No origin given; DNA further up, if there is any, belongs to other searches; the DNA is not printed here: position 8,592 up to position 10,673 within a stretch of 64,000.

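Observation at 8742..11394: Mobile-element-encoded FtsH protease with a J-domain co-chaperone two genes downstream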

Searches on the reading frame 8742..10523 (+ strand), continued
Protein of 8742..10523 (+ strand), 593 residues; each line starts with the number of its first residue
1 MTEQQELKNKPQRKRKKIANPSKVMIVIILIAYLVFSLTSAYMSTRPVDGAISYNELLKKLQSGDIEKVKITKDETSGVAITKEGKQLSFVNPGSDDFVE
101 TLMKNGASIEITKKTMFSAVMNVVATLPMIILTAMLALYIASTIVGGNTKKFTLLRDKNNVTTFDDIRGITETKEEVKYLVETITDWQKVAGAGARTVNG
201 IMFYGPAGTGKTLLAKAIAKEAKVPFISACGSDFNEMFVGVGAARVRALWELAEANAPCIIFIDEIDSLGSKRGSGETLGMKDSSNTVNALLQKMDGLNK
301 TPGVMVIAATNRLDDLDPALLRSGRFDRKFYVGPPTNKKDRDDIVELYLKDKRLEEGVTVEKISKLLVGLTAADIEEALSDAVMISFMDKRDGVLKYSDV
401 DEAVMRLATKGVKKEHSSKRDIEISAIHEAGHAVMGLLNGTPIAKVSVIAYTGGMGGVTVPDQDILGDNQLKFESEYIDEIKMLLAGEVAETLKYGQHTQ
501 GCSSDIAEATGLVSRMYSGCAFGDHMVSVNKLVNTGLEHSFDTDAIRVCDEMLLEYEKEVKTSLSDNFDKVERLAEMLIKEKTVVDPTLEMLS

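Call 21: find_encoding_contigs(protein=P0063, flank=10000, max_places=3)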
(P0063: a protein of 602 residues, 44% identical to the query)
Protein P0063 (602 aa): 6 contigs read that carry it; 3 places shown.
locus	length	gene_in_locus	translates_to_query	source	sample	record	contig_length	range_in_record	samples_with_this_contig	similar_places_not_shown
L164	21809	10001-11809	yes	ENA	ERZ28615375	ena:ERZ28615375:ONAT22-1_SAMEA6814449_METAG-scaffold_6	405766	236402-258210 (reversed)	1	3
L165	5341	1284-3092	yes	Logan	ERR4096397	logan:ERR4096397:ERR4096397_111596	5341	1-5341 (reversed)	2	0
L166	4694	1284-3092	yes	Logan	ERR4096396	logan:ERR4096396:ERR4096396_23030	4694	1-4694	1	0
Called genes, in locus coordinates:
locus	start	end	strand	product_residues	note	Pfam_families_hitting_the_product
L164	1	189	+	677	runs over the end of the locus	-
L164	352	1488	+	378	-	-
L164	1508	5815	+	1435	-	-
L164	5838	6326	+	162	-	-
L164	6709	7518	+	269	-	-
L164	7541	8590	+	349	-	PF01966:HD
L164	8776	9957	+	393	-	-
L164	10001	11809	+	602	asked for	PF06480:FtsH_ext, PF05496:RuvB_N (weak), PF13191:AAA_16 (faint), PF00004:AAA, PF17862:AAA_lid_3 (weak), PF01434:Peptidase_M41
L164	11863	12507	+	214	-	PF00226:DnaJ (weak)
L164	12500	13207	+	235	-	-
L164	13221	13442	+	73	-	-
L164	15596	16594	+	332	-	-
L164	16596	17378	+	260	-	-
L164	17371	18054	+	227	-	-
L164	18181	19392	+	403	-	-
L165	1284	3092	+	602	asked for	PF06480:FtsH_ext, PF05496:RuvB_N (weak), PF13191:AAA_16 (faint), PF00004:AAA, PF17862:AAA_lid_3 (weak), PF01434:Peptidase_M41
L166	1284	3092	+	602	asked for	PF06480:FtsH_ext, PF05496:RuvB_N (weak), PF13191:AAA_16 (faint), PF00004:AAA, PF17862:AAA_lid_3 (weak), PF01434:Peptidase_M41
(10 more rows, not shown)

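Call 22: get_annotated_region(hit=H41, flank=8000)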
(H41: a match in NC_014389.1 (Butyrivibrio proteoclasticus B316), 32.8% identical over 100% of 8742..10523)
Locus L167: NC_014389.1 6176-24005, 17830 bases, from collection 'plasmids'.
description: Butyrivibrio proteoclasticus B316 plasmid pCY360, complete sequence
organism: Butyrivibrio proteoclasticus B316 (NCBI taxid 515622)
taxonomy: Bacteria; Bacillota; Clostridia; Lachnospirales; Lachnospiraceae; Butyrivibrio; Butyrivibrio proteoclasticus; Butyrivibrio proteoclasticus B316
host: -; source: -; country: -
typing (MOB-suite, as given by PLSDB): non-mobilizable; replicon rep_cluster_595; mating-pair formation MPF_T
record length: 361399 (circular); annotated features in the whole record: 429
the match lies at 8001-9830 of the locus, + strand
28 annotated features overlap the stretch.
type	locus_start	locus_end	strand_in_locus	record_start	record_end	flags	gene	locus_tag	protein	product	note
CDS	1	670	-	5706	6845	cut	-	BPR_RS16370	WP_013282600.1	hypothetical protein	-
CDS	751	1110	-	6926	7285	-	-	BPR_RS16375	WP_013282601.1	hypothetical protein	-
CDS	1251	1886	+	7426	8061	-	-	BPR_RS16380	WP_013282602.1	hypothetical protein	-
CDS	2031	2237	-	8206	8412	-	-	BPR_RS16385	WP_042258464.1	hypothetical protein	-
CDS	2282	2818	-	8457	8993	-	-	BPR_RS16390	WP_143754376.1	hypothetical protein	-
CDS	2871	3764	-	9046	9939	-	-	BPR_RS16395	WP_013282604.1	hypothetical protein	-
CDS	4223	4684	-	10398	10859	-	-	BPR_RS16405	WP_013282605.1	PIN domain-containing protein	-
CDS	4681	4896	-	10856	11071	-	-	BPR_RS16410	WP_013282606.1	hypothetical protein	-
CDS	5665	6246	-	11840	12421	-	-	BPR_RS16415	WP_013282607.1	hypothetical protein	-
CDS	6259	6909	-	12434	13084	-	-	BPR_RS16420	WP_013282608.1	PilZ domain-containing protein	-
CDS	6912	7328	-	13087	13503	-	-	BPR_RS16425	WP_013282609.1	hypothetical protein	-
CDS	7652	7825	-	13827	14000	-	-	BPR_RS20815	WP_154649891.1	hypothetical protein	-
CDS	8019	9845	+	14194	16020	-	-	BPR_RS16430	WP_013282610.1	FtsH/Yme1/Tma family ATP-dependent metallopeptidase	-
CDS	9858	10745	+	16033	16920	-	-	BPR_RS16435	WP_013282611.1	hypothetical protein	-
CDS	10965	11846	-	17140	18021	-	-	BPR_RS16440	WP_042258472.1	hypothetical protein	-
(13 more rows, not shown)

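Call 23: get_annotated_region(hit=H26, flank=8000)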
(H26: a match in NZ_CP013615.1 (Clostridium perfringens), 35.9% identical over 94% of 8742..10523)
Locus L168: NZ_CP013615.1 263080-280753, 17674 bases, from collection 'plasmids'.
description: Clostridium perfringens strain JP838 plasmid pJFP838A, complete sequence
organism: Clostridium perfringens (NCBI taxid 1502)
taxonomy: Bacteria; Bacillota; Clostridia; Eubacteriales; Clostridiaceae; Clostridium; Clostridium perfringens
host: -; source: canine,Pure culture; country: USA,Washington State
typing (MOB-suite, as given by PLSDB): non-mobilizable
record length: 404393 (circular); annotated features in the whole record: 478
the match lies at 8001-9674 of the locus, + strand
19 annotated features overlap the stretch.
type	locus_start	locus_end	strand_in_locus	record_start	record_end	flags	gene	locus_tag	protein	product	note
CDS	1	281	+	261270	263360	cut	-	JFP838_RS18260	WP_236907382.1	SPFH domain-containing protein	-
CDS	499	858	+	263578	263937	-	-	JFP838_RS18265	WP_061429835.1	hypothetical protein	-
CDS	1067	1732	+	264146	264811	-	-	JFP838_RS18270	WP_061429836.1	TrkA C-terminal domain-containing protein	-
CDS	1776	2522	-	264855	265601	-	-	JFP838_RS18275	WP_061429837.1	CAP domain-containing protein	-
CDS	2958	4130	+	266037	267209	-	-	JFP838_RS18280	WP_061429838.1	tyrosine-type recombinase/integrase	GO:0015074 - DNA integration [Evidence IEA]; GO:0006310 - DNA recombination [Evidence IEA]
CDS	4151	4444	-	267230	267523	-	-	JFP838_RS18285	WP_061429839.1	hypothetical protein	-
CDS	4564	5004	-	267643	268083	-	-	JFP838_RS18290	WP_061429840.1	hypothetical protein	-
CDS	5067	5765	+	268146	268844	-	-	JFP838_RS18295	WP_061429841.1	hypothetical protein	-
CDS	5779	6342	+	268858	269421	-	-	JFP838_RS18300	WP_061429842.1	hypothetical protein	-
CDS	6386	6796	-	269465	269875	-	ndk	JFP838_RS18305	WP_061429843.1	nucleoside-diphosphate kinase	-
CDS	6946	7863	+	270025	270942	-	-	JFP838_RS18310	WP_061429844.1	site-specific integrase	GO:0015074 - DNA integration [Evidence IEA]; GO:0006310 - DNA recombination [Evidence IEA]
CDS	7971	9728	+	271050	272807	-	-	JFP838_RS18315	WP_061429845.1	FtsH/Yme1/Tma family ATP-dependent metallopeptidase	-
CDS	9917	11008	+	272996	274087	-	-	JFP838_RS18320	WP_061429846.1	hypothetical protein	-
CDS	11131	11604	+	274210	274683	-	-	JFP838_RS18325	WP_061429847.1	hypothetical protein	-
CDS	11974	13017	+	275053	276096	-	-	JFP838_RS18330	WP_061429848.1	hypothetical protein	-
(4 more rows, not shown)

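Call 43: find_encoding_contigs(protein=P0003, flank=6000, max_places=1)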
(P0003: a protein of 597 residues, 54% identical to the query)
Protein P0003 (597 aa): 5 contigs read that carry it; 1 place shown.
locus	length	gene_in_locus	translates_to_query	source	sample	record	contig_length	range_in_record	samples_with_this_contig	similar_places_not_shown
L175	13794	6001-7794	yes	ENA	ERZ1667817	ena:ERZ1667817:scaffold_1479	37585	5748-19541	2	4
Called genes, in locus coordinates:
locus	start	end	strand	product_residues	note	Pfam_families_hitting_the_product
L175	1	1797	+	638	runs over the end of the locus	-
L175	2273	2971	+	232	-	-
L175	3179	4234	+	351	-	PF01966:HD (faint)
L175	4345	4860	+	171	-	-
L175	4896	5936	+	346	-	-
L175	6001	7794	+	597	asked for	PF05496:RuvB_N (faint), PF00004:AAA, PF01434:Peptidase_M41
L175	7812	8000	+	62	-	-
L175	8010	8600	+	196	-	PF00226:DnaJ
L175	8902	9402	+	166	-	-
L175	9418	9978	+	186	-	-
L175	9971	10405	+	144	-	-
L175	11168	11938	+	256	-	-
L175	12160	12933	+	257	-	-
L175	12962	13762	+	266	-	-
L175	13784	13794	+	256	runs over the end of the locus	-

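Call 44: find_encoding_contigs(protein=P0068, flank=6000, max_places=1)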
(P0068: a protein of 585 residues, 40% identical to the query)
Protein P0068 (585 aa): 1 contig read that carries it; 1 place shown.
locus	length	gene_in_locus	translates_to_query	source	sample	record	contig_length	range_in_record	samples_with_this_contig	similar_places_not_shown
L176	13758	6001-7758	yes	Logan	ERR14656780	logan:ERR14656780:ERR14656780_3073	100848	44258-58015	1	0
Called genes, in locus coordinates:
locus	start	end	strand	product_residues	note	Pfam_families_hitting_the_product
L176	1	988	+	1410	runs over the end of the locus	-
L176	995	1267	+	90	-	-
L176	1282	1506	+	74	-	-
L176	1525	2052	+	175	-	-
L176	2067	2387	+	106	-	-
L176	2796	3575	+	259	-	-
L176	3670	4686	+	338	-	PF01966:HD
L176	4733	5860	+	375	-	-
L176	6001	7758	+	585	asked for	PF06480:FtsH_ext, PF05496:RuvB_N (weak), PF00004:AAA, PF01434:Peptidase_M41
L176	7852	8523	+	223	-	-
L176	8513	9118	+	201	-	-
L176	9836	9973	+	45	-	-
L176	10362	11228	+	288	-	-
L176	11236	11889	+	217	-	-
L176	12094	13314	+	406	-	-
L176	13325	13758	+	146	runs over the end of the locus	-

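Call 45: find_encoding_contigs(protein=P0071, flank=6000, max_places=1)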
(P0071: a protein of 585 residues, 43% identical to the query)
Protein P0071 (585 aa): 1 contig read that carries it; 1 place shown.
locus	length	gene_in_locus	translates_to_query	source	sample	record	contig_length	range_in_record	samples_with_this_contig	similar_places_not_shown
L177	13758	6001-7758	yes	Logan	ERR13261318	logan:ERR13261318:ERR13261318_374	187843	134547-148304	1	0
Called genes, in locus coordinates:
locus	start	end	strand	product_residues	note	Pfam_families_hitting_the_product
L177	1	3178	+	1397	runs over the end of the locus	-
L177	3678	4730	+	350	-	-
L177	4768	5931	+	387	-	-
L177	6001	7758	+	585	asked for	PF05496:RuvB_N (weak), PF00004:AAA, PF01434:Peptidase_M41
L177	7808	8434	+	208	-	PF00226:DnaJ (weak)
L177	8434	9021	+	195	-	-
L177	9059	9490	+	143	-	-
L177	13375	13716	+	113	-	-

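Call 53: get_annotated_region(hit=H7, flank=3000)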
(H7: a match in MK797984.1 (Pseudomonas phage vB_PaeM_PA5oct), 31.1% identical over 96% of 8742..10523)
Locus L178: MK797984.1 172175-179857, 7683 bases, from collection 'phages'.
description: Pseudomonas phage vB_PaeM_PA5oct, complete genome.
organism: Pseudomonas phage vB_PaeM_PA5oct (NCBI taxid 2163605)
taxonomy: Viruses; Duplodnaviria; Heunggongvirae; Uroviricota; Caudoviricetes; Arenbergviridae; Wroclawvirus; Wroclawvirus PA5oct
host: -; source: -; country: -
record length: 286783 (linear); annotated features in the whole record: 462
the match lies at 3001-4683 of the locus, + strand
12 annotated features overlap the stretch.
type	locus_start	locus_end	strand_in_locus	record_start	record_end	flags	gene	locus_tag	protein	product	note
CDS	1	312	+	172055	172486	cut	-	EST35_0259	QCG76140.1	heat shock protein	-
CDS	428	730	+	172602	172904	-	-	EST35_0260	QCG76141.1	ATP-dependent Clp protease adapter protein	ATP-dependent Clp protease adapter protein ClpS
CDS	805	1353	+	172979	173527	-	-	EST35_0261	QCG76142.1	hypothetical protein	ESI-MS/MS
CDS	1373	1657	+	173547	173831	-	-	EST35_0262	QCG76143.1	hypothetical protein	-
CDS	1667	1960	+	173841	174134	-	-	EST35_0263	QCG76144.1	hypothetical protein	-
CDS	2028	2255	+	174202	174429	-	-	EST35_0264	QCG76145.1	hypothetical protein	-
CDS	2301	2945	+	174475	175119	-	-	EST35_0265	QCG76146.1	FtsH-interacting integral membrane protein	-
CDS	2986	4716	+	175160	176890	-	-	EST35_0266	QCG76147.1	cell division protein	ESI-MS/MS; cell division protein FtsH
CDS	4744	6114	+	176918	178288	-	-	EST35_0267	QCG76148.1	putative DNA ligase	ESI-MS/MS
CDS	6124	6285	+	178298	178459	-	-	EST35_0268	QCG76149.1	hypothetical protein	-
CDS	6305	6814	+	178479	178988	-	-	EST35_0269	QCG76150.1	hypothetical protein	ESI-MS/MS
CDS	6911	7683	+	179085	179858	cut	-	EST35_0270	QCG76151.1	DNA polymerase III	-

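Call 54: get_annotated_region(hit=H27, flank=5000)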
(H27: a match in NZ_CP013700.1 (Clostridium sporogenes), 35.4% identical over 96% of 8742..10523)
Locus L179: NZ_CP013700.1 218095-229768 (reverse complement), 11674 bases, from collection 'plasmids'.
description: Clostridium sporogenes strain AM1195 plasmid pRSJ11_1, complete sequence
organism: Clostridium sporogenes (NCBI taxid 1509)
taxonomy: Bacteria; Bacillota; Clostridia; Eubacteriales; Clostridiaceae; Clostridium; Clostridium sporogenes
host: -; source: Microbial isolate; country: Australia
typing (MOB-suite, as given by PLSDB): non-mobilizable; replicon rep_cluster_1536; mating-pair formation MPF_T
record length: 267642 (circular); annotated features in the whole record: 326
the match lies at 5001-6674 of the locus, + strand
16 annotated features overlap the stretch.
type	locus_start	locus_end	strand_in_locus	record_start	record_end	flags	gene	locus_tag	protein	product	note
CDS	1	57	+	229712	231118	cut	-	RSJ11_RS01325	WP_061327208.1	ATPase, T2SS/T4P/T4SS family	-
CDS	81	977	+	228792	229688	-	-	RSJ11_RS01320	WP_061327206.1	hypothetical protein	-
CDS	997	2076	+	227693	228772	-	-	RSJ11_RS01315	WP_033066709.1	hypothetical protein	-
CDS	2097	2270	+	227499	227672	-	-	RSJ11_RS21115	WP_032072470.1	hypothetical protein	-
CDS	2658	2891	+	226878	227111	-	-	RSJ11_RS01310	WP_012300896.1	hypothetical protein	-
CDS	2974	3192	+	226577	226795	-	-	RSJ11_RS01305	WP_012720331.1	hypothetical protein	-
CDS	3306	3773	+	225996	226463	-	-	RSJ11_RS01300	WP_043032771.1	hypothetical protein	-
CDS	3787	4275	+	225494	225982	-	-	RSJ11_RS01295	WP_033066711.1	hypothetical protein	-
CDS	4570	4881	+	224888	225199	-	-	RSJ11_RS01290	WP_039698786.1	hypothetical protein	-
CDS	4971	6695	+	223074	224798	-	-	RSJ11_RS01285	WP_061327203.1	ATP-dependent metallopeptidase FtsH/Yme1/Tma family protein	-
CDS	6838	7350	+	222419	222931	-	-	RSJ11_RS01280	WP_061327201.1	ATPase, T2SS/T4P/T4SS family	-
CDS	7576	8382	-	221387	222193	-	-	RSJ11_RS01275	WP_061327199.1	ADP-ribosylglycohydrolase family protein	-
CDS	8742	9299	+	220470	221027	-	yyaC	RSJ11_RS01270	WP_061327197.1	spore protease YyaC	-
CDS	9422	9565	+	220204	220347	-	-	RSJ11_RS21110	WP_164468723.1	hypothetical protein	-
CDS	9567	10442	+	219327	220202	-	-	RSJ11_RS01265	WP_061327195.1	prohibitin family protein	-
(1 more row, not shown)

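Call 55: get_annotated_region(hit=H23, flank=3000)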
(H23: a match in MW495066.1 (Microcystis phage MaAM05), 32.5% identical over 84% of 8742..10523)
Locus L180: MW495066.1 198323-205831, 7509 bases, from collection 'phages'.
description: Microcystis phage MaAM05, complete genome.
organism: Microcystis phage MaAM05 (NCBI taxid 2812902)
taxonomy: Viruses; Duplodnaviria; Heunggongvirae; Uroviricota; Caudoviricetes
host: Microcystis sp. SG03; source: hospital wastewater; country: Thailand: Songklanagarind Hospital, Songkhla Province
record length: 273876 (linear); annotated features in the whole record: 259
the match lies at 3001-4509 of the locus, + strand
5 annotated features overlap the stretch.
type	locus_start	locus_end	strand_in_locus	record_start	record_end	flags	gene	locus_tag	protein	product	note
CDS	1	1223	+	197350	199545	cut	glgX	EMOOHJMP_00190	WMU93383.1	glycogen operon protein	Glycogen operon protein GlgX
CDS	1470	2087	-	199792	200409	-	-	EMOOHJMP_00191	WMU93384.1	hypothetical protein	-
CDS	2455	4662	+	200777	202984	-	ftsH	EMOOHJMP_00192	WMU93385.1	ATP-dependent zinc metalloprotease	ATP-dependent zinc metalloprotease FtsH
CDS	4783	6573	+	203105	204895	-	proS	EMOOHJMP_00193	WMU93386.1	proline--tRNA ligase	-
CDS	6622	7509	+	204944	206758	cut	lepA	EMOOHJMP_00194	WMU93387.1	elongation factor 4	-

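Call 63: search_protein_families(library=ncbifam, proteins=[window:8742-10523:+], max_evalue=0.01)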
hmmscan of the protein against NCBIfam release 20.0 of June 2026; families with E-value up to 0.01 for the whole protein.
window:8742-10523:+ (593 aa): 35 families (the best 25 are shown)
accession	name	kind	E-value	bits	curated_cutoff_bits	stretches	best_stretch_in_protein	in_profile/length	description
TIGR01241.2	FtsH_fam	equivalog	1.4e-111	374.2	600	1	29-581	3-590/598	ATP-dependent zinc metalloprotease FtsH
NF008004.0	PRK10733.1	equivalog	4.9e-78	262.7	1008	1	23-574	3-563/644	ATP-dependent zinc metalloprotease FtsH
NF003069.1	PRK03992.1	subfamily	3e-62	210.9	500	1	157-410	124-375/379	proteasome-activating nucleotidase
TIGR01242.2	TIGR01242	subfamily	4.6e-58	196.9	500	1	158-410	108-358/362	proteasome-activating nucleotidase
NF047747.1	PrtsmActNtasePan2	equivalog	4.3e-53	181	700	1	161-408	147-393/397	proteasome-activating nucleotidase Pan2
TIGR01243.1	CDC48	subfamily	1.2e-52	179.3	802.65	1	163-565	451-715/733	CDC48 family AAA ATPase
NF047748.1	PrtsmActNtasePan1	equivalog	1.9e-50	172.1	750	1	161-411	144-393/405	proteasome-activating nucleotidase Pan1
NF042959.1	IteA_antiphage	equivalog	6.1e-35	121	510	1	172-425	99-341/367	anti-phage ATPase IteA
TIGR03689.1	pup_AAA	equivalog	5.3e-30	104.6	504.75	1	162-352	179-381/512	proteasome ATPase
NF041006.2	cell_div_CdvC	equivalog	4.5e-29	101.5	650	1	150-384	89-320/370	cell division protein CdvC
NF003229.0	PRK04195.1-5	equivalog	7e-09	34.9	280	1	169-276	18-122/413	replication factor C large subunit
NF003745.1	PRK05342.1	equivalog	2.9e-07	29.7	359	1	201-274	112-191/418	ATP-dependent Clp protease ATP-binding subunit ClpX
TIGR00382.1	clpX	equivalog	1e-06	28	370.75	1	201-289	120-213/414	ATP-dependent protease ATP-binding subunit ClpX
NF003226.0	PRK04195.1-1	equivalog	1.8e-06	27.2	588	1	171-277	20-119/405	replication factor C large subunit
TIGR03922.1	T7SS_EccA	equivalog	8.8e-06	24.5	466.65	1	167-310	278-423/557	type VII secretion AAA-ATPase EccA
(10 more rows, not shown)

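Call 64: search_protein_families(library=phrogs, proteins=[window:8742-10523:+], max_evalue=0.01)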
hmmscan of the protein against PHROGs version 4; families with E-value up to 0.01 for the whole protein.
window:8742-10523:+ (593 aa): 23 families
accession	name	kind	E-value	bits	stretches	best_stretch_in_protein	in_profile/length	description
phrog_30773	-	unknown function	5.1e-93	313.6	1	28-574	12-577/666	-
phrog_3757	-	unknown function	3.4e-44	152.7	1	149-410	77-330/367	-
phrog_8638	-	unknown function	1.2e-32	114.3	1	162-392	271-499/568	-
phrog_10401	-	other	2.1e-26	93.8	1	164-349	425-601/667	ATPase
phrog_9172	-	unknown function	1.9e-22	80.8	1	195-376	105-290/509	-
phrog_7485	-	unknown function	2.4e-20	73.9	1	200-359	229-385/430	-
phrog_10440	-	unknown function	2e-11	44.1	1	193-395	227-412/483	-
phrog_168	-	DNA, RNA and nucleotide metabolism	2.8e-11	44.7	1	199-416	43-247/314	clamp loader of DNA polymerase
phrog_4339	-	unknown function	5.4e-10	40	1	201-229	54-82/552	-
phrog_11838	-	DNA, RNA and nucleotide metabolism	4.8e-08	33.6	1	158-281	10-122/420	clamp loader of DNA polymerase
phrog_50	-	DNA, RNA and nucleotide metabolism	1.9e-06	28.3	1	163-223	338-394/570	DnaC-like helicase loader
phrog_5846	-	DNA, RNA and nucleotide metabolism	7.4e-06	26.5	1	183-269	30-106/380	clamp loader of DNA polymerase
phrog_5534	-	unknown function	4.2e-05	23.9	1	201-280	30-109/273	-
phrog_7998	-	unknown function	7.2e-05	23.1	1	185-272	31-133/339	-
phrog_4871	-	other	0.0001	21.9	1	186-220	480-518/764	ATP-dependent protease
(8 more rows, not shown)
